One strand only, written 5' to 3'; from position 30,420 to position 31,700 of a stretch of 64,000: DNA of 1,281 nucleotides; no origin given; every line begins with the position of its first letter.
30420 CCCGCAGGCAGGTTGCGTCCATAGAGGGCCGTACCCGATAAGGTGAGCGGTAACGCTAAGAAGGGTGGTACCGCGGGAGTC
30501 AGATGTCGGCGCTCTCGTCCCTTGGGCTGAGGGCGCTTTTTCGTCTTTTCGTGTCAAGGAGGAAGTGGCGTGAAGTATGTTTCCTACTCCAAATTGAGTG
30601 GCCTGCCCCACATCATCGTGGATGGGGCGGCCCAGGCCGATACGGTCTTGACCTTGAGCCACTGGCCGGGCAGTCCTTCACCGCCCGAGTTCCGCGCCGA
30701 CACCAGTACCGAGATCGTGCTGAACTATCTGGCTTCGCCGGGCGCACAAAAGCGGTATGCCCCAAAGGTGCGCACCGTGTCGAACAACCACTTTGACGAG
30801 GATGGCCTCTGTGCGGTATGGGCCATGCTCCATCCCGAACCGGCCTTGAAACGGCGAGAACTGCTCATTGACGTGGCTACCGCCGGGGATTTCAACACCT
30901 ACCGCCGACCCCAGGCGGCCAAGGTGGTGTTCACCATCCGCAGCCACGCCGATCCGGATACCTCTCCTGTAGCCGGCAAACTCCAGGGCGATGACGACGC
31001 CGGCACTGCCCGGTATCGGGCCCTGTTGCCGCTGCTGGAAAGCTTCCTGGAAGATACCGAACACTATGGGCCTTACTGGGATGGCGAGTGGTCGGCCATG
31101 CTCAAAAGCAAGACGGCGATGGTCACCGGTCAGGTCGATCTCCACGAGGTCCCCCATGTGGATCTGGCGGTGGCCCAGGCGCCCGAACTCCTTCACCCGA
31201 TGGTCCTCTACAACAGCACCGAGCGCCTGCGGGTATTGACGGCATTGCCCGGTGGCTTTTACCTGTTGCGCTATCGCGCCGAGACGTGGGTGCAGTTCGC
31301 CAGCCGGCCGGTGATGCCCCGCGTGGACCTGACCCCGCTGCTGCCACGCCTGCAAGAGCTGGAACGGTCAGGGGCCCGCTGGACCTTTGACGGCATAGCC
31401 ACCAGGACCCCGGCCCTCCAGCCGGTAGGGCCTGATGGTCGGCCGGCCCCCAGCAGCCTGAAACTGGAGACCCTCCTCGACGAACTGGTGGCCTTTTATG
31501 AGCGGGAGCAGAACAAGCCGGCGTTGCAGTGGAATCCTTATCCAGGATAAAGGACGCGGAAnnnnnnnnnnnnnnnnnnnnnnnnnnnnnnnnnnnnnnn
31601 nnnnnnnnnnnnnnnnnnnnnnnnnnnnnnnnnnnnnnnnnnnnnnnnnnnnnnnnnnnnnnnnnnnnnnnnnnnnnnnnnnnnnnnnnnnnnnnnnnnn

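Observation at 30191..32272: T-box leader controlling an unknown 326-aa gene and a free-standing AlaX-type editing protein, just upstream of ileS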

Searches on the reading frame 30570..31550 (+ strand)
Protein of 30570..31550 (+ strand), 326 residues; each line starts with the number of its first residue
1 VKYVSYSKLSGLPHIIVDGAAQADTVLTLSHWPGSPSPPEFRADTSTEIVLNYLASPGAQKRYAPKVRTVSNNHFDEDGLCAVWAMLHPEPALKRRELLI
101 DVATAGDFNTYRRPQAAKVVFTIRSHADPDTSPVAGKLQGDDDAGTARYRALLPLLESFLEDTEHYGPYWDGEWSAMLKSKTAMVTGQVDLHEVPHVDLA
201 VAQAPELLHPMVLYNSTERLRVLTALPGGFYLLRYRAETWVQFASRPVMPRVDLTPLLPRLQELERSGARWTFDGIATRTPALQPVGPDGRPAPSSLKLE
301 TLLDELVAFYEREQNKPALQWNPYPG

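Call 8: search_protein_families(library=pfam, proteins=[window:30570-31550:+], max_evalue=0.01)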
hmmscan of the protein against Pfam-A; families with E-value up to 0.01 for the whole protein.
window:30570-31550:+ (326 aa): 1 family
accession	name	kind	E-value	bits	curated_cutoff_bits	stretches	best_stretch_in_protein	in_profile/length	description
PF20392.3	DUF6687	-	2.1e-80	270.8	27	1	2-316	4-334/339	Family of unknown function (DUF6687)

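Call 9: search_protein_families(library=ncbifam, proteins=[window:30570-31550:+], max_evalue=0.01)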
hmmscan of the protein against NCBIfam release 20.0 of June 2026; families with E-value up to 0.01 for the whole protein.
window:30570-31550:+ (326 aa): 0 families

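Call 11: find_homologous_proteins(query=window:30570-31550:+, max_evalue=0.001)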
Query window:30570-31550:+ (326 aa): 1345 proteins with E <= 0.001 among 5316 candidates; the best 120 are listed.
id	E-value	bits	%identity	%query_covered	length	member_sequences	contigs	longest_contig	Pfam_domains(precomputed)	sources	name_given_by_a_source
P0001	2.6e-217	739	99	100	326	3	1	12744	PF20392.4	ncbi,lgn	-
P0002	3.5e-196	669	90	100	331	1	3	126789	PF20392.4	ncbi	-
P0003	1.6e-184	631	85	99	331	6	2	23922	PF20392.4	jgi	-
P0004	5.3e-180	616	82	99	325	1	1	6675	PF20392.4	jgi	jgi:hypothetical protein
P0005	6.3e-179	613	81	99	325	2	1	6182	PF20392.4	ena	-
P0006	4.8e-178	610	81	99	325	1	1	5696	PF20392.4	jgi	jgi:hypothetical protein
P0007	6.0e-178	610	81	99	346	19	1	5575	PF20392.4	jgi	jgi:hypothetical protein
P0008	2.8e-176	604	82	99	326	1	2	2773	PF20392.4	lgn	-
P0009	1.8e-175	601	78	100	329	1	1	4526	PF20392.4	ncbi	-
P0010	4.9e-175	600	80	99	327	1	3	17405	PF20392.4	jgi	jgi:hypothetical protein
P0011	2.3e-174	598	80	99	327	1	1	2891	PF20392.4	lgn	-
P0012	2.9e-174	597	80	99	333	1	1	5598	PF20392.4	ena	-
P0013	1.2e-173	595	80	99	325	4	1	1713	PF20392.4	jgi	jgi:hypothetical protein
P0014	1.9e-173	595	78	100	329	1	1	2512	PF20392.4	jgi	jgi:hypothetical protein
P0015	5.2e-173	593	79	99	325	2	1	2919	PF20392.4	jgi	jgi:Family of unknown function (DUF6687)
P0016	8.8e-173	593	78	100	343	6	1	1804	PF20392.4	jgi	jgi:hypothetical protein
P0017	9.3e-173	592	79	99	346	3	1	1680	PF20392.4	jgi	jgi:hypothetical protein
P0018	2.1e-172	591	79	99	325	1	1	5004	PF20392.4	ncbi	-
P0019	4.7e-172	590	79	99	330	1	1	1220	PF20392.4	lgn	-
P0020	6.5e-172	590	79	99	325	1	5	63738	PF20392.4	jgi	jgi:hypothetical protein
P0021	1.8e-171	588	77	100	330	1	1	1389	PF20392.4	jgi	jgi:hypothetical protein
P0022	3.4e-171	587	80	99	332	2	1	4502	PF20392.4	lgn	-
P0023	3.6e-171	587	79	99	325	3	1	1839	PF20392.4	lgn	-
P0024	1.9e-170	585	79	99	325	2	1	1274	PF20392.4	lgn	-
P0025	3.4e-170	584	79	99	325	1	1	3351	PF20392.4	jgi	jgi:hypothetical protein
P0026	6.1e-170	583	76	99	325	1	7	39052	PF20392.4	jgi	jgi:hypothetical protein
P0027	7.2e-170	583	78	99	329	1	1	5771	PF20392.4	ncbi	-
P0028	7.6e-170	583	77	99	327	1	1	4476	PF20392.4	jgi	jgi:hypothetical protein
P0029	1.2e-169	582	78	99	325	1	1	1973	PF20392.4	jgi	jgi:hypothetical protein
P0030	1.2e-169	582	79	99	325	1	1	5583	PF20392.4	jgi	jgi:hypothetical protein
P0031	1.6e-169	582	78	99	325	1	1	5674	PF20392.4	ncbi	-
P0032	2.0e-169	582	78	99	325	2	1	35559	PF20392.4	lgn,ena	-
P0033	2.1e-169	581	77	99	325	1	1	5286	PF20392.4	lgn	-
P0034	3.4e-169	581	79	99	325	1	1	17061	PF20392.4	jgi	jgi:hypothetical protein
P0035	4.4e-169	580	78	100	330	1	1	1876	PF20392.4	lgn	-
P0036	8.5e-169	579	77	99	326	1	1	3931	PF20392.4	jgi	jgi:hypothetical protein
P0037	1.2e-168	579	78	99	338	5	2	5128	PF20392.4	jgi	jgi:hypothetical protein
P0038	1.3e-168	579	77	100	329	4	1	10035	PF20392.4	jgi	-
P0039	2.2e-168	578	78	99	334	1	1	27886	PF20392.4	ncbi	-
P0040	3.7e-168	577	77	99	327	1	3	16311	PF20392.4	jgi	jgi:hypothetical protein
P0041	8.5e-168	576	76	99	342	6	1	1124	PF20392.4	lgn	-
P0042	9.0e-168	576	77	99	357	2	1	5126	PF20392.4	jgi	jgi:hypothetical protein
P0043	1.0e-167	576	77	99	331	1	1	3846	PF20392.4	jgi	jgi:hypothetical protein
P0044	1.1e-167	576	77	99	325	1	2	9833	PF20392.4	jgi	jgi:hypothetical protein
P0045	1.4e-167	575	78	99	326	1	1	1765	PF20392.4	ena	-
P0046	1.4e-167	575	77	99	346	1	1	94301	PF20392.4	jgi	jgi:hypothetical protein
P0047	1.5e-167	575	75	99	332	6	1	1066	PF20392.4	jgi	jgi:hypothetical protein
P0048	2.5e-167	575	77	99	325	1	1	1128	PF20392.4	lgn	-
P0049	3.0e-167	574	78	100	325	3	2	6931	PF20392.4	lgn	-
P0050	3.1e-167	574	76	99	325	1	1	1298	PF20392.4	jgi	jgi:hypothetical protein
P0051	3.9e-167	574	78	99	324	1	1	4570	PF20392.4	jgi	jgi:hypothetical protein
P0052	4.2e-167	574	77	100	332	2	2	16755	PF20392.4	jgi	jgi:hypothetical protein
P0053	5.3e-167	574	78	99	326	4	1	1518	PF20392.4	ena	-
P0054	5.5e-167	573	77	99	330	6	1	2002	PF20392.4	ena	-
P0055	6.1e-167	573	77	99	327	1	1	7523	PF20392.4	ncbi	-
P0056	6.8e-167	573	76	99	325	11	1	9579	PF20392.4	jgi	jgi:hypothetical protein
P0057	9.3e-167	573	77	99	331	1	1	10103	PF20392.4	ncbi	-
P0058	1.7e-166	572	77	99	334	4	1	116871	PF20392.4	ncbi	-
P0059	1.8e-166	572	77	99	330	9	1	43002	PF20392.4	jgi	-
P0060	3.4e-166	571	75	99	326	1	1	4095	PF20392.4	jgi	jgi:hypothetical protein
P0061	4.1e-166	571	77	99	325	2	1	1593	PF20392.4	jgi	jgi:hypothetical protein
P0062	4.3e-166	571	75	99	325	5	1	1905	PF20392.4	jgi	jgi:hypothetical protein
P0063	4.8e-166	570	80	96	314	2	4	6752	PF20392.4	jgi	jgi:hypothetical protein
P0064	5.1e-166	570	76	99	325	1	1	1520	PF20392.4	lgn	-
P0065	5.5e-166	570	77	99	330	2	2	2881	PF20392.4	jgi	jgi:hypothetical protein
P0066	9.4e-166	569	77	99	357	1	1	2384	PF20392.4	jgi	jgi:Family of unknown function (DUF6687)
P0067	9.5e-166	569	77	99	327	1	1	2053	PF20392.4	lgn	-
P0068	1.2e-165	569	77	99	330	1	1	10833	PF20392.4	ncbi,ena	-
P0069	1.7e-165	569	76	99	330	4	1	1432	PF20392.4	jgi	jgi:hypothetical protein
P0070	2.1e-165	568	76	99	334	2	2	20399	PF20392.4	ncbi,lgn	-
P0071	2.4e-165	568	76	100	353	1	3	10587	PF20392.4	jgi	jgi:hypothetical protein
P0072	3.0e-165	568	75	99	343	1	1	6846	PF20392.4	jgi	jgi:hypothetical protein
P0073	3.7e-165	567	77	99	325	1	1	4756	PF20392.4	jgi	jgi:hypothetical protein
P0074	5.0e-165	567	76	100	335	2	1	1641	PF20392.4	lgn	-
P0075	5.5e-165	567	77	99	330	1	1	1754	PF20392.4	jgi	jgi:hypothetical protein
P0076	6.1e-165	567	77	99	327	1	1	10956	PF20392.4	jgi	jgi:hypothetical protein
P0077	6.6e-165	567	76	99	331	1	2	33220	PF20392.4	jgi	jgi:hypothetical protein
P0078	9.5e-165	566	77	99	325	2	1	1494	PF20392.4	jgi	jgi:hypothetical protein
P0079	1.0e-164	566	76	99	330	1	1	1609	PF20392.4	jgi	jgi:hypothetical protein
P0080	1.0e-164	566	77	100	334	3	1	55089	PF20392.4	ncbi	ncbi:MAG: DUF6687 family protein [Anaerolineae bacterium]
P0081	1.1e-164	566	76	99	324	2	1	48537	PF20392.4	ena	-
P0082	1.3e-164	566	77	99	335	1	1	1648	PF20392.4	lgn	-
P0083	3.2e-164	564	76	100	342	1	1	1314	PF20392.4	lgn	-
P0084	3.2e-164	564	75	99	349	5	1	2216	PF20392.4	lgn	-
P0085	5.6e-164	564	73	99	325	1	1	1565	PF20392.4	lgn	-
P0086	6.1e-164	563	74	99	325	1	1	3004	PF20392.4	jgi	jgi:hypothetical protein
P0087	6.6e-164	563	76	99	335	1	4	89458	PF20392.4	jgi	jgi:hypothetical protein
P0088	8.5e-164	563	76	96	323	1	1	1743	PF20392.4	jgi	jgi:hypothetical protein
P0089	9.1e-164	563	75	99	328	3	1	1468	PF20392.4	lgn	-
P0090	1.1e-163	563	76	99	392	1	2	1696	PF20392.4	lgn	-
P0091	1.3e-163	562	75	99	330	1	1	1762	PF20392.4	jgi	jgi:hypothetical protein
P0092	1.7e-163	562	76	99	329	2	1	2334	PF20392.4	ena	-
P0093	1.8e-163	562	73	99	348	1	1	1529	PF20392.4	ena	-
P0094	2.1e-163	562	76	99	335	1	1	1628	PF20392.4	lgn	-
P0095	2.4e-163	562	77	98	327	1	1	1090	PF20392.4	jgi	jgi:hypothetical protein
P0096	2.4e-163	562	76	99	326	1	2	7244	PF20392.4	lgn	-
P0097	2.9e-163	561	76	99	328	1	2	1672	PF20392.4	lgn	-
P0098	4.1e-163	561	75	99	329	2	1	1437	PF20392.4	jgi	-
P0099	4.5e-163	561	74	99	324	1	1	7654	PF20392.4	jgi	-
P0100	5.2e-163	560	74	99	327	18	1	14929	PF20392.4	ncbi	-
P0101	5.3e-163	560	75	99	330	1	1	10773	PF20392.4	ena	-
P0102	5.7e-163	560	76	99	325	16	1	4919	PF20392.4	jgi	jgi:hypothetical protein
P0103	5.9e-163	560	75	100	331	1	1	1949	PF20392.4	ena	-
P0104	9.8e-163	560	75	99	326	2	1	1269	PF20392.4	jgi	jgi:hypothetical protein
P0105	1.4e-162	559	74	99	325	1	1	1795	PF20392.4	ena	-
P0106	1.4e-162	559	76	99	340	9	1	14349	PF20392.4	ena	-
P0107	2.2e-162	558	76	99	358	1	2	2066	PF20392.4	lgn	-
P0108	2.7e-162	558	76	100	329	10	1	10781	PF20392.4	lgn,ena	-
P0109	3.1e-162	558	78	96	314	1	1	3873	PF20392.4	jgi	jgi:hypothetical protein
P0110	6.2e-162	557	77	97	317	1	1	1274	PF20392.4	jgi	jgi:hypothetical protein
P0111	2.4e-161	555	76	99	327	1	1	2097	PF20392.4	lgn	-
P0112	4.4e-161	554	75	99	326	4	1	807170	PF20392.4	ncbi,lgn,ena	-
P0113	7.7e-161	553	75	98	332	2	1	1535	PF20392.4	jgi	jgi:hypothetical protein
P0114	8.6e-161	553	76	99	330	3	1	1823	PF20392.4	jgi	jgi:hypothetical protein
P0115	1.1e-160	553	73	99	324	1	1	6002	PF20392.4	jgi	-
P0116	1.2e-160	553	73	99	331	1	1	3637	PF20392.4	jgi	-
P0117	1.3e-160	553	75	99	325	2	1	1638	PF20392.4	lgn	-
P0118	1.9e-160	552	75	99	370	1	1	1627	PF20392.4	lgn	-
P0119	5.6e-160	550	73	100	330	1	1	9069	PF20392.4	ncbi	ncbi:DUF6687 family protein [Chloroflexota bacterium]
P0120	4.3e-159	548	75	99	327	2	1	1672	PF20392.4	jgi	jgi:hypothetical protein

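Call 17: find_related_loci(query=A1, collection=genome_contigs, flank=6000)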
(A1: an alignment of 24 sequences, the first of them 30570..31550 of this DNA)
Query A1 (326 aa) in genome_contigs; peptide patterns used: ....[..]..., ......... (x = any residue, [..] = any of these).
194 stretches matched a pattern; 191 encode a relative of the query (tblastn E <= 1e-3); the best 80 are kept; 80 distinct loci.
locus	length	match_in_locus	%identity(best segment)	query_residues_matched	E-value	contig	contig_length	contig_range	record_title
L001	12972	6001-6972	86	1-324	0e+0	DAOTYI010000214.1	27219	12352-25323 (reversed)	MAG TPA_asm: Anaerolineae bacterium isolate H23_320 k115_691963, whole genome shotgun sequence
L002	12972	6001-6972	77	1-324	4e-170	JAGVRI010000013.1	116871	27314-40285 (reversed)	MAG: Chloroflexota bacterium isolate TumbabinsA95 c_000000000013, whole genome shotgun sequence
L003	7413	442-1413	76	1-324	2e-168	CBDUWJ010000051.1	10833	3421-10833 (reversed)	MAG TPA_asm: uncultured Anaerolineae bacterium isolate SRR22302363_binner13_Refined_38 genome assembly, contig: ERZ25749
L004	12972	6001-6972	75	1-324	1e-166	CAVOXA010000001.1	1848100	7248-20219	MAG: uncultured Chloroflexia bacterium isolate MFD09964.bin.2.208 genome assembly, contig: contig_11159, whole genome sh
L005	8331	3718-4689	76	1-324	5e-166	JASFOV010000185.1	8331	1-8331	MAG: Anaerolineae bacterium isolate D0819M12metaG_Bin_204 D0819M12metaG_FD_scaffold_1167_c1, whole genome shotgun sequen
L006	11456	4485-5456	75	1-324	2e-162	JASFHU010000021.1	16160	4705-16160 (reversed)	MAG: Anaerolineae bacterium isolate D0608S02metaG_Bin_207 D0608S02metaG_FD_scaffold_387_c1, whole genome shotgun sequenc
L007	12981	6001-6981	72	1-326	2e-158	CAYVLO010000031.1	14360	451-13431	MAG TPA_asm: uncultured Anaerolineaceae bacterium isolate SRP241341_co1_181 genome assembly, contig: NODE_4636_length_14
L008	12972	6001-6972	72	1-324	1e-155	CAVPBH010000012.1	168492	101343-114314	MAG: uncultured Chloroflexia bacterium isolate MFD00032.bin.1.166 genome assembly, contig: contig_20935, whole genome sh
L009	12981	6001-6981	72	1-326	9e-153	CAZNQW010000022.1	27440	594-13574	MAG TPA_asm: uncultured Anaerolineaceae bacterium isolate binchicken_co43_366 genome assembly, contig: NODE_2827_length_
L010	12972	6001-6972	69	1-324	6e-147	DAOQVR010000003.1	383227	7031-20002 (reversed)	MAG TPA_asm: Anaerolineae bacterium isolate AMR_MDS_1083 NODE_8_length_383227_cov_23.869513, whole genome shotgun sequen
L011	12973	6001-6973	70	1-324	2e-130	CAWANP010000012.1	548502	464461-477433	MAG: uncultured Chloroflexia bacterium isolate MFD03804.bin.1.93 genome assembly, contig: contig_42410, whole genome sho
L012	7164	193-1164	47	1-324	2e-86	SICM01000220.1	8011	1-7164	MAG: Candidatus Latescibacterota bacterium isolate Baikal-deep-G205 BACOMB-C42728, whole genome shotgun sequence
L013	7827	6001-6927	45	1-324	2e-86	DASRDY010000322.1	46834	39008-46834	MAG TPA_asm: Blastocatellia bacterium isolate SMAG_U9992 k141_970051, whole genome shotgun sequence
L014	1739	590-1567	45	1-324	6e-87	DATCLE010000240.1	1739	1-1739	MAG TPA_asm: Dehalococcoidia bacterium isolate SMAG_U7114 k141_310054, whole genome shotgun sequence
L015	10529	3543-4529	39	1-324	4e-72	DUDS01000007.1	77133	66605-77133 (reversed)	MAG TPA_asm: Candidatus Melainabacteria bacterium SSGW_16 3300000574.qc.1_(paired)_contig_984, whole genome shotgun sequ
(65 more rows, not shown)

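Call 25: search_protein_representatives(protein=window:30570-31550:+)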
Query: 326 residues. Proteins with E-value up to 0.001 (for the whole library): 1142; up to 1e-10: 708; up to 1e-30: 188. The best 150 are listed.
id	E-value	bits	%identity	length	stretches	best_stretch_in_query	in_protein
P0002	1.1e-196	669.4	90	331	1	1-326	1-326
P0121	1.7e-84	300.7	48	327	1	1-324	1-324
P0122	2.0e-79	284.0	44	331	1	2-323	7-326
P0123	6.9e-79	282.3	46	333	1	1-325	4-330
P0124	1.1e-78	281.6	48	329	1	1-324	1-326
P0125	1.4e-69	251.6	46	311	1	1-324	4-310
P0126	2.3e-65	237.8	44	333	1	1-324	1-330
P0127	3.1e-60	220.9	42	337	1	3-312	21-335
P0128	4.5e-60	220.4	48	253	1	1-266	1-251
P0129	1.1e-57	212.6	42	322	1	2-305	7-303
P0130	1.6e-57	212.0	44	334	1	1-323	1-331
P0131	5.5e-57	210.3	39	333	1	1-323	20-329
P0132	1.0e-56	209.4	44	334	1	1-292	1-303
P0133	1.3e-54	202.4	39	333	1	17-324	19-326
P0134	3.8e-54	201.0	43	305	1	1-287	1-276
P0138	8.9e-53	196.4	39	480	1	3-312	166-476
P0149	1.5e-50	189.1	38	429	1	3-304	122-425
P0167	7.0e-47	177.1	35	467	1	2-325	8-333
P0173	1.5e-46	176.0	39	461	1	2-307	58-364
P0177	6.0e-46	174.0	36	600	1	3-325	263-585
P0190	8.8e-44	166.9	41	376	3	61-203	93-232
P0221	5.0e-39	151.2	41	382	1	4-308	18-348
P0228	3.6e-38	148.4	40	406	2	12-202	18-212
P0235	1.3e-37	146.6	45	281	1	3-201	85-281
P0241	9.7e-37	143.7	37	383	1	8-297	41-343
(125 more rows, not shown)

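Call 32: search_solved_structures(query=A2, max_evalue=1, show_alignments=2)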
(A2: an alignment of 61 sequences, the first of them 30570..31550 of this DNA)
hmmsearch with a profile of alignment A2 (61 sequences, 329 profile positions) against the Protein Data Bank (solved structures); distinct sequences matched with E-value up to 1: 2.
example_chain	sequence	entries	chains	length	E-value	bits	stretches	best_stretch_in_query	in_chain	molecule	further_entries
2no2_A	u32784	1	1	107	0.23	13.7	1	121-190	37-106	Huntingtin-interacting protein 1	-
1by1_A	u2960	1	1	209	0.57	12.4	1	154-202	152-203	PROTEIN (PIX)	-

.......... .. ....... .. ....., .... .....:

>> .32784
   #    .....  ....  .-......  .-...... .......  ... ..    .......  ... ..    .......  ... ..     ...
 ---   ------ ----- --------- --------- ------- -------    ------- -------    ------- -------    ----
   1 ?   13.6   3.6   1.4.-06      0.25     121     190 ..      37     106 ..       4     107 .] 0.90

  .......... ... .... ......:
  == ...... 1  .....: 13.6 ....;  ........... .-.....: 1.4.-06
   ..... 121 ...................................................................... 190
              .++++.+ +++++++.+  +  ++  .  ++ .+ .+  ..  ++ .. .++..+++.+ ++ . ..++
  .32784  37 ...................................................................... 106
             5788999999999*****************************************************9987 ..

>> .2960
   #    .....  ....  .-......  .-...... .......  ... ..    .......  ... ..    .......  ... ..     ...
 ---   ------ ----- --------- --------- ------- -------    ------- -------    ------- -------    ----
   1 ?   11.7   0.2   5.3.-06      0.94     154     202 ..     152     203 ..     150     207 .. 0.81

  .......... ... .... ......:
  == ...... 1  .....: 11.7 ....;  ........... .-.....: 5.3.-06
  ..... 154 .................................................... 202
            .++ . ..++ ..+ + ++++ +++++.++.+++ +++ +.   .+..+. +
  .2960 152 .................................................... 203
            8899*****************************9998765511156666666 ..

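Call 35: predict_structure(alignment_id=A2)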
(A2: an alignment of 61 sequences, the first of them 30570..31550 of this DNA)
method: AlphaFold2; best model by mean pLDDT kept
length: 326 residues; sequences in the alignment: 61
mean_pLDDT: 97.6   pTM: 0.94
mean pLDDT of the five models: 97.6, 97.6, 97.3, 97.3, 97.1
residues with pLDDT >= 90: 323; 70-90: 3; 50-70: 0; < 50: 0
segments of 3 or more residues with pLDDT < 50: none
pLDDT, mean of each block of 10 residues (from residue 1): 97 98 98 97 99 98 97 98 99 99 98 98 97 95 95 98 98 98 98 98 98 98 98 98 96 98 98 98 98 98 99 97 90
secondary structure, 60 per line:
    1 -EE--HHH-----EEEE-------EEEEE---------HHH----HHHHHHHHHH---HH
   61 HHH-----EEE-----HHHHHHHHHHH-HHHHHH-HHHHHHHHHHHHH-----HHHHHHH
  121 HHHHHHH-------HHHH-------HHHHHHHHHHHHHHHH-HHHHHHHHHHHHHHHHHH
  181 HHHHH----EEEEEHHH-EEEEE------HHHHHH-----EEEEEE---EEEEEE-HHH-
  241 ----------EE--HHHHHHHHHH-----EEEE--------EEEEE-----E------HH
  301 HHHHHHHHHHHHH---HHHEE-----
elements in order: E14-17 E25-29 H46-55 H59-63 E69-71 H77-87 H89-94 H96-108 H114-127 H135-138 H146-161 H163-185 E190-194 E199-203 H210-215 E221-226 E230-235 H255-264 E270-273 E282-286 H299-313
